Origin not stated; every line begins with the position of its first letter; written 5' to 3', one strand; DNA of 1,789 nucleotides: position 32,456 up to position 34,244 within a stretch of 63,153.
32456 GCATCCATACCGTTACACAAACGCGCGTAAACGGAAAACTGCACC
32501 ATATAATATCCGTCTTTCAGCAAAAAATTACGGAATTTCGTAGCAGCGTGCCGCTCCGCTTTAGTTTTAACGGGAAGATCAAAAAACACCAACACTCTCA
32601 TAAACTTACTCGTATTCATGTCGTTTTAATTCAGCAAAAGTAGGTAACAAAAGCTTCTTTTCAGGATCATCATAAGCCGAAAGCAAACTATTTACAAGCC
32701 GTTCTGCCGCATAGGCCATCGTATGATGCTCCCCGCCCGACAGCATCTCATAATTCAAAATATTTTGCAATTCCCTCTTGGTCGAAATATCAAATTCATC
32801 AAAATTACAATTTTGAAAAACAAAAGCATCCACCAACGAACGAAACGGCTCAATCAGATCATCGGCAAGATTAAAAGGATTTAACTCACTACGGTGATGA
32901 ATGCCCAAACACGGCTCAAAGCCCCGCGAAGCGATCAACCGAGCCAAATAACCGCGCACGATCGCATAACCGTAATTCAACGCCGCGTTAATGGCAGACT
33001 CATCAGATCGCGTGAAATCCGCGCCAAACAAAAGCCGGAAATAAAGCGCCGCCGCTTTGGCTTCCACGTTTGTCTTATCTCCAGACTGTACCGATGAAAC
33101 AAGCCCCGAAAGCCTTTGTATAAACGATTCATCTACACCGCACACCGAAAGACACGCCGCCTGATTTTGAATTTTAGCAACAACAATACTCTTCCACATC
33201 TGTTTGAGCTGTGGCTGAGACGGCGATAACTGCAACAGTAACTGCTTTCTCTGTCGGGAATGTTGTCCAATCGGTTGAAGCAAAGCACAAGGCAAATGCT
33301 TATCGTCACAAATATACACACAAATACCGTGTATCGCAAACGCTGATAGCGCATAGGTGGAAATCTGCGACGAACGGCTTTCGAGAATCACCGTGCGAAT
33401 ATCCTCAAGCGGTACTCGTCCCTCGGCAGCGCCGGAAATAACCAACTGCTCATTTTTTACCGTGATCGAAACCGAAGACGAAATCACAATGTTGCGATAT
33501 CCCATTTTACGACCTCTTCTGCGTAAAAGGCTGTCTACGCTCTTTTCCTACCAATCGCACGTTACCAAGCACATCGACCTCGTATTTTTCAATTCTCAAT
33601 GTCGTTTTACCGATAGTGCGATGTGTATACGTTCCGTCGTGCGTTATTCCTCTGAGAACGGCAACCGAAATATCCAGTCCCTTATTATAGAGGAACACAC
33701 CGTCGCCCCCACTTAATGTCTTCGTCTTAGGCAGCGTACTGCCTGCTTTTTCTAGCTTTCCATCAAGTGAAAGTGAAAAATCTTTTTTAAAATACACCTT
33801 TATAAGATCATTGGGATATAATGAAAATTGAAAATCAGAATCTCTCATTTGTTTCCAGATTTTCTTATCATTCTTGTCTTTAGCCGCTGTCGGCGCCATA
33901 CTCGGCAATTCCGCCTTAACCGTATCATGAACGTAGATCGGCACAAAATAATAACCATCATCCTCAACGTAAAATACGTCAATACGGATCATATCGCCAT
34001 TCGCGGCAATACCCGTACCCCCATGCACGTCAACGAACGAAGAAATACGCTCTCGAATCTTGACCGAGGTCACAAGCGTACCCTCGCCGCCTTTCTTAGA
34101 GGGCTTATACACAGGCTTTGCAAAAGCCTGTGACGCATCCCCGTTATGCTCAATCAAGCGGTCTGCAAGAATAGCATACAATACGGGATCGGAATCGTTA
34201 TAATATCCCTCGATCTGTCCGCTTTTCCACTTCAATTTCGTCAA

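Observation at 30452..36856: Complete compact type II-C CRISPR-Cas9 locus at the window centre, between lysC and mgtE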

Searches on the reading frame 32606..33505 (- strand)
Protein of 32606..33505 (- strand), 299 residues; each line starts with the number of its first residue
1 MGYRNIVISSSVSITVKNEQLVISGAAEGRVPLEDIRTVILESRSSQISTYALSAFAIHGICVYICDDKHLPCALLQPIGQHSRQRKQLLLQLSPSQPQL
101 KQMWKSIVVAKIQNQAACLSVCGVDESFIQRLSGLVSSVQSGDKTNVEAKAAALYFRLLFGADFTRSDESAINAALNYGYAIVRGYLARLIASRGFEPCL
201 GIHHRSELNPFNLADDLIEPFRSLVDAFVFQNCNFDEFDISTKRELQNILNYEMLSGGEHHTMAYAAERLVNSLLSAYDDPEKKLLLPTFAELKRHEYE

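Call 7: search_protein_families(library=ncbifam, proteins=[window:32606-33505:-])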
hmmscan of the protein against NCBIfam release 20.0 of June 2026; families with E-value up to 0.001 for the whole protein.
window:32606-33505:- (299 aa): 8 families
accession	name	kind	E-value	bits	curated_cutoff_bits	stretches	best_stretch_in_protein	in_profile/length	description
TIGR03639.1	cas1_NMENI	exception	1.4e-82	277.1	120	1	3-274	1-277/278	type II CRISPR-associated endonuclease Cas1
TIGR00287.1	cas1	equivalog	3.7e-21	75.6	71.7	1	7-236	3-257/327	CRISPR-associated endonuclease Cas1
NF049935.1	cas4g_cas1g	exception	4.1e-17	61.8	560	1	9-240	221-475/546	CRISPR-associated endonuclease Cas4g/Cas1g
TIGR04093.1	cas1_CYANO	exception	1.5e-12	47.1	385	1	27-234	31-257/334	type I-D CRISPR-associated endonuclease Cas1d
TIGR04329.1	cas1_PREFRAN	exception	8e-11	41.6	300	1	103-239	107-256/317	type V CRISPR-associated endonuclease Cas1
TIGR03983.1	cas1_MYXAN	equivalog_domain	3.8e-10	39.3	358.05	1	148-246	169-281/347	type I-MYXAN CRISPR-associated endonuclease Cas1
TIGR03640.1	cas1_DVULG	exception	4.4e-08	32.7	385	1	15-234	16-263/340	type I-C CRISPR-associated endonuclease Cas1c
TIGR03638.1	cas1_ECOLI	exception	6.6e-05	22.3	215.6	0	168-213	168-213/269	type I-E CRISPR-associated endonuclease Cas1e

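Call 8: search_protein_families(library=pfam, proteins=[window:32606-33505:-])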
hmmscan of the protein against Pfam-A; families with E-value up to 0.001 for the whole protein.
window:32606-33505:- (299 aa): 1 family
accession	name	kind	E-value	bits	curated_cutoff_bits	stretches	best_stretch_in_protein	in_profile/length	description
PF01867.21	Cas_Cas1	-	1.2e-26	93.9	22.3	1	7-238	3-255/283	CRISPR associated protein Cas1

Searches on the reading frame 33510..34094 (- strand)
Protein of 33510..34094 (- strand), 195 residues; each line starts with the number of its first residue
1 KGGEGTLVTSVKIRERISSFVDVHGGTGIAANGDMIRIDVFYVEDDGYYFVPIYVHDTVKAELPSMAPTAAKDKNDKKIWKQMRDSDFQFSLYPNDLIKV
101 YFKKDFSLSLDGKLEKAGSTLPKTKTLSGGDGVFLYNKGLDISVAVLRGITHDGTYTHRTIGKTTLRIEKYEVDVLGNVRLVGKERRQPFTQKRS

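Call 56: search_solved_structures(query=window:33510-34094:-, max_evalue=0.00001, show_alignments=5)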
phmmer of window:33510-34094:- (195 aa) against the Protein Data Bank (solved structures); distinct sequences matched with E-value up to 0.00001: 15.
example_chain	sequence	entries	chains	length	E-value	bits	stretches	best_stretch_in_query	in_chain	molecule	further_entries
21dz_A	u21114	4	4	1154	6e-28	101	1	5-194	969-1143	CRISPR-associated endonuclease Cas9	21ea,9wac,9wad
8x5v_A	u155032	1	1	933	3.1e-24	88.9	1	2-187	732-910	BlCas9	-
9ar4_A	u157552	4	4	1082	9.4e-24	87.3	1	3-187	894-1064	CRISPR-associated endonuclease Cas9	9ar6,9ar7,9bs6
8uzb_A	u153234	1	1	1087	4.5e-23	85.1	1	2-188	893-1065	CRISPR-associated endonuclease Cas9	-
8jtj_A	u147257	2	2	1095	5.3e-23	84.9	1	2-188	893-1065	CRISPR-associated endonuclease Cas9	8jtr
8uza_A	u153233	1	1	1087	5.3e-23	84.9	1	2-188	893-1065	CRISPR-associated endonuclease Cas9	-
8hnw_A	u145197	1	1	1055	4.2e-18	68.9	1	5-121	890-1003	CRISPR-associated endonuclease Cas9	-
8hnt_A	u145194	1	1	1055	4.2e-18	68.9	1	5-121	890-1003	CRISPR-associated endonuclease Cas9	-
8hnv_A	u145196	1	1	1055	4.2e-18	68.9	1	5-121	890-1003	CRISPR-associated endonuclease Cas9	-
6jdq_A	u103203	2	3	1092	1.2e-13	54.4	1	7-104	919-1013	CRISPR-associated endonuclease Cas9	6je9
8ja0_A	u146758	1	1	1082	1.6e-13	54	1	7-104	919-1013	CRISPR-associated endonuclease Cas9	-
6jdv_A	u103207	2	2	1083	1.6e-13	54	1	7-104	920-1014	CRISPR-associated endonuclease Cas9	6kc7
6kc8_A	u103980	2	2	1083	1.6e-13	53.9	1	7-104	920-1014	CRISPR-associated endonuclease Cas9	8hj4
6je4_A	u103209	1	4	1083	1.6e-13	53.9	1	7-104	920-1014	CRISPR-associated endonuclease Cas9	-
5x2g_A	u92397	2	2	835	9e-07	31.9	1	29-105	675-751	CRISPR-associated endonuclease Cas9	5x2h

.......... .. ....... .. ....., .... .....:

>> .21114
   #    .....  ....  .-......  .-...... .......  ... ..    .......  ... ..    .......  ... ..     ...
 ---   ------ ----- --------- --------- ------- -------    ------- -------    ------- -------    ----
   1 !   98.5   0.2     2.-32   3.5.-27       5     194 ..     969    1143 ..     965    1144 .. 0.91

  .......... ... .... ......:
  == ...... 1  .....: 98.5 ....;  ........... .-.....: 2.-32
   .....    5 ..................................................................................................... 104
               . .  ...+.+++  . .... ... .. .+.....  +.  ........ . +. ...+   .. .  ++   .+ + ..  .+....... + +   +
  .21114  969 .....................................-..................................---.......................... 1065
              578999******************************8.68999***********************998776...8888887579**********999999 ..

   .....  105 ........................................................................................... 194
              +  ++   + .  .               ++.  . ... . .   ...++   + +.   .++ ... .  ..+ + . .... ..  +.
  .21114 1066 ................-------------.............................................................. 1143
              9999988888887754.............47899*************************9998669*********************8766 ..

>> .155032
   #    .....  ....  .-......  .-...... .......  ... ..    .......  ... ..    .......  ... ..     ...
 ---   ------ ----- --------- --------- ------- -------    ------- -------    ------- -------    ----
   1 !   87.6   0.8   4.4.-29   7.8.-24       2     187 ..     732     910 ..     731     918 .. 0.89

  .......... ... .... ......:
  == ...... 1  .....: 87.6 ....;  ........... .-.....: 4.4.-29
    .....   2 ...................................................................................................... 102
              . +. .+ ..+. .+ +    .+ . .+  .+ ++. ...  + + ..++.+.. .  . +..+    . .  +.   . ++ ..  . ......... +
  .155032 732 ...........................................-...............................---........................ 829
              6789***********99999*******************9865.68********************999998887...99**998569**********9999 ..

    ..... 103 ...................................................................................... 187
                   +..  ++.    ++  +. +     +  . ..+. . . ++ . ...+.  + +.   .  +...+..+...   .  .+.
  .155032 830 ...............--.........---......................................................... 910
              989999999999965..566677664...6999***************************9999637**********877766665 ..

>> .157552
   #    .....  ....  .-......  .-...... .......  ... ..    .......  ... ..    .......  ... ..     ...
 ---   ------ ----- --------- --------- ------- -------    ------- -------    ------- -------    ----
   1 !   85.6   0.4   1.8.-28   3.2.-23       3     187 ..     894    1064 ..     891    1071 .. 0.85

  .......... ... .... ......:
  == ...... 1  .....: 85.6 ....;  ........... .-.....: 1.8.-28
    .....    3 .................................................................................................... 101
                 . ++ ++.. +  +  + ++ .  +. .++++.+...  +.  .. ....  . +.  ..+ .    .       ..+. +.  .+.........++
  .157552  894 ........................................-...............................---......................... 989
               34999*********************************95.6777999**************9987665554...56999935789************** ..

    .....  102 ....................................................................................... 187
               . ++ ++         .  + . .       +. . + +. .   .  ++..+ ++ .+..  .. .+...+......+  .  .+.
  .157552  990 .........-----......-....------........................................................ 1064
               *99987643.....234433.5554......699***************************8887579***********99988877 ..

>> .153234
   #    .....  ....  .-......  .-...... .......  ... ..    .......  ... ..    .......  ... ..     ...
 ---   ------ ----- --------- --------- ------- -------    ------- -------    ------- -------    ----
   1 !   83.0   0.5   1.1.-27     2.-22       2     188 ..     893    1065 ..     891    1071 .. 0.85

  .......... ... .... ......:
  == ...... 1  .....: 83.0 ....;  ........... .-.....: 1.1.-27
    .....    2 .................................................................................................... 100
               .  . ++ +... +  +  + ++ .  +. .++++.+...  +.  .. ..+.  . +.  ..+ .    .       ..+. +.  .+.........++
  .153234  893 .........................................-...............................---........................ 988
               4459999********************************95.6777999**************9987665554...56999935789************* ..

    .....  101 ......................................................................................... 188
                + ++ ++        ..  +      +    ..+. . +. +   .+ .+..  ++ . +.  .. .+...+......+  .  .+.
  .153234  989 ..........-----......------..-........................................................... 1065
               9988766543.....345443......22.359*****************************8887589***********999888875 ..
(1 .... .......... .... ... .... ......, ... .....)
